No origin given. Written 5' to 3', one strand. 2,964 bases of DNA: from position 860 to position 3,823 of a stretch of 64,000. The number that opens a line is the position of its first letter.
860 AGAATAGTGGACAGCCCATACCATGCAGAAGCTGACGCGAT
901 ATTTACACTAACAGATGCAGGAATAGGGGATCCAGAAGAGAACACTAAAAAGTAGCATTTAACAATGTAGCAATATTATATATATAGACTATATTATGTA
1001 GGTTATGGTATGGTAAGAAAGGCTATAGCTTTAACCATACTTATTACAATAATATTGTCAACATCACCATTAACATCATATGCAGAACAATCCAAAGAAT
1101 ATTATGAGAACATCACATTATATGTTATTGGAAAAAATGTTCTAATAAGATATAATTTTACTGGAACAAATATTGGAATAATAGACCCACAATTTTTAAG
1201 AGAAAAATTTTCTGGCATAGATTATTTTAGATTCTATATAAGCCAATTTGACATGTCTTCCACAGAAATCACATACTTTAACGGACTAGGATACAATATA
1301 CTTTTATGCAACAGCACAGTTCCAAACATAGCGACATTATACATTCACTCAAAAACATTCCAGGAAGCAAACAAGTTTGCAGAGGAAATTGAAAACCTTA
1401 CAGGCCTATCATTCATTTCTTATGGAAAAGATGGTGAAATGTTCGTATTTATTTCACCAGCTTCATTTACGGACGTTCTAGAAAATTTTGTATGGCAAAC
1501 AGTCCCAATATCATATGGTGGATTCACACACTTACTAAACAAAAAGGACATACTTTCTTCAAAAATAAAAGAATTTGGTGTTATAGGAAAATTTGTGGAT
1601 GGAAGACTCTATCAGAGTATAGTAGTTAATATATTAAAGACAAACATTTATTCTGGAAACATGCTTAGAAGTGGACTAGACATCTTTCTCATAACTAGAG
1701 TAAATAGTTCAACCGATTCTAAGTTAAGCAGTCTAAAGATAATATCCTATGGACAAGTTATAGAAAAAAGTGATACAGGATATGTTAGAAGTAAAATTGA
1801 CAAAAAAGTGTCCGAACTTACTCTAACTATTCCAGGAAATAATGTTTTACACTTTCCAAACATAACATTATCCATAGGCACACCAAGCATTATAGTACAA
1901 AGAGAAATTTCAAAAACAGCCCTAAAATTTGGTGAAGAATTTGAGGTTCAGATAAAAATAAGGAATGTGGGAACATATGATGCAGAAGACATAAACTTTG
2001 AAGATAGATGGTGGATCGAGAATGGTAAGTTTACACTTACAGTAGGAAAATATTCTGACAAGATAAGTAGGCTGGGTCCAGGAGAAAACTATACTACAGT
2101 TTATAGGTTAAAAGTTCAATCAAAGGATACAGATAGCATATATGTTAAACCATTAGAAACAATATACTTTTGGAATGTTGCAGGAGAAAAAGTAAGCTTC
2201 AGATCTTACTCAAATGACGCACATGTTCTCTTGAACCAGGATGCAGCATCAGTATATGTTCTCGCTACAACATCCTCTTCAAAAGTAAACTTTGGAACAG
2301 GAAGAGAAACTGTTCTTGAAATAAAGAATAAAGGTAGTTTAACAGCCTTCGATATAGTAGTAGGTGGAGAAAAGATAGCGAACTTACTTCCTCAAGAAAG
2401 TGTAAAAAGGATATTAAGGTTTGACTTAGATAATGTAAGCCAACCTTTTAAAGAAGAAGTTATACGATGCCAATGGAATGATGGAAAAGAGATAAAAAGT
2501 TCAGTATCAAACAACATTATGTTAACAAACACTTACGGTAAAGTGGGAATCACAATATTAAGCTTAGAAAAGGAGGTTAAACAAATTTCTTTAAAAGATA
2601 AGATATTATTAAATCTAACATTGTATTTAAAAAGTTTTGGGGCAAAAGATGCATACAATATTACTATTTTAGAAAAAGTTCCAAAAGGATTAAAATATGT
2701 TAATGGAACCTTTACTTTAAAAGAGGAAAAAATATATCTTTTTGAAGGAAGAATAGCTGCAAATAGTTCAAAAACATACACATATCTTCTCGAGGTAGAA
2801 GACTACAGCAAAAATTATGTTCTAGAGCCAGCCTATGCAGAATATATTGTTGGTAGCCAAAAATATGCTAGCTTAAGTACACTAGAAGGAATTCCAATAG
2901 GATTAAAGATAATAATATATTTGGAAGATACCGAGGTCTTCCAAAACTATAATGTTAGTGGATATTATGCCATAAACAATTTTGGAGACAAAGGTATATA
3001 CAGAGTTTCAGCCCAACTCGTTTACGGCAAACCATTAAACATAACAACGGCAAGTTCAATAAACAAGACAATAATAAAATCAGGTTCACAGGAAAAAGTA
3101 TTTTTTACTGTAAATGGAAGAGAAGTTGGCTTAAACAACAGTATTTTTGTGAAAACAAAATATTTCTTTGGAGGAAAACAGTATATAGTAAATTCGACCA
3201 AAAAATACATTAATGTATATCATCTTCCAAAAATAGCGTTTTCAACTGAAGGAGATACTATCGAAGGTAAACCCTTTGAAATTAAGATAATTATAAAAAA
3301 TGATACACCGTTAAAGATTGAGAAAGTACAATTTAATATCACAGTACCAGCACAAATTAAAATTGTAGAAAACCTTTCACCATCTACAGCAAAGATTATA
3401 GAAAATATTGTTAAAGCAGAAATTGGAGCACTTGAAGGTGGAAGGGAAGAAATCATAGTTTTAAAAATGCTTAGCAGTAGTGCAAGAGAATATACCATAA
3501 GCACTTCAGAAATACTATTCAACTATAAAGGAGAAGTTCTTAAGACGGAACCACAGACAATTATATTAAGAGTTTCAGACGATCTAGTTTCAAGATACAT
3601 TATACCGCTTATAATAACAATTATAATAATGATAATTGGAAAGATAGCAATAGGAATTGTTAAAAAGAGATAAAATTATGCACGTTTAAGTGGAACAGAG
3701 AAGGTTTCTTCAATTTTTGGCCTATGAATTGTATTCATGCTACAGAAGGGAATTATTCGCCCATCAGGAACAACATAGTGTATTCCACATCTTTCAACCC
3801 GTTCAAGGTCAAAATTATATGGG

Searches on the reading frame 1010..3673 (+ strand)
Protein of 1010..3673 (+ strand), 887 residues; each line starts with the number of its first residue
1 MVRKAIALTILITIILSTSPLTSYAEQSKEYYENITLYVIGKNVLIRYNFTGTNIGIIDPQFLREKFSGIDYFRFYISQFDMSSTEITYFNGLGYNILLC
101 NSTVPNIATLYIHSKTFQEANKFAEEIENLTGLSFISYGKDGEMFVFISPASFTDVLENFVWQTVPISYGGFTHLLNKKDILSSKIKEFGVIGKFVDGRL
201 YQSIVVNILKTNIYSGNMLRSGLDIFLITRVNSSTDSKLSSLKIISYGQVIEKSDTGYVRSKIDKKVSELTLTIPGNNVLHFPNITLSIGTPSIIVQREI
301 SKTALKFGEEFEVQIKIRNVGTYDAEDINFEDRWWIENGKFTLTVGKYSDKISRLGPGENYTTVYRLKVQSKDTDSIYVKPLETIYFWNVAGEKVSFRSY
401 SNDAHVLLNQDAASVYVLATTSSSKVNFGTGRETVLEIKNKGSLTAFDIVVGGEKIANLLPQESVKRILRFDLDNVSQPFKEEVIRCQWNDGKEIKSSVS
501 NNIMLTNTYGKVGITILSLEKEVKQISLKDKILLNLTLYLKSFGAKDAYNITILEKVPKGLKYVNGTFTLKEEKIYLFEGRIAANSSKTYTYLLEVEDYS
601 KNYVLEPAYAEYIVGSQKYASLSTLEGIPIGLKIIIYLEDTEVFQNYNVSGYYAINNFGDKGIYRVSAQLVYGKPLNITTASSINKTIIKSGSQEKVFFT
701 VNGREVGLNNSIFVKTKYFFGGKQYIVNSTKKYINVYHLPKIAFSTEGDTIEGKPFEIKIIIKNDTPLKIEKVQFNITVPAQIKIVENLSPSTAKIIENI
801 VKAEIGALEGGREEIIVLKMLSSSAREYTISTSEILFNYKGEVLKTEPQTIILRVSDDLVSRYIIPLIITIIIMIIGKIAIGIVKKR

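Call 85: search_protein_families(library=ncbifam, proteins=[window:1010-3673:+], max_evalue=0.001)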
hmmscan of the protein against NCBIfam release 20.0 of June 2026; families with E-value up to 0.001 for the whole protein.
window:1010-3673:+ (887 aa): 1 family
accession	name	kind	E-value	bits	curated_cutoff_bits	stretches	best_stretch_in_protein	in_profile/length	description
TIGR01451.2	B_ant_repeat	repeat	3.6e-07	30.1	24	0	301-333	4-36/53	DUF11 type repeat protein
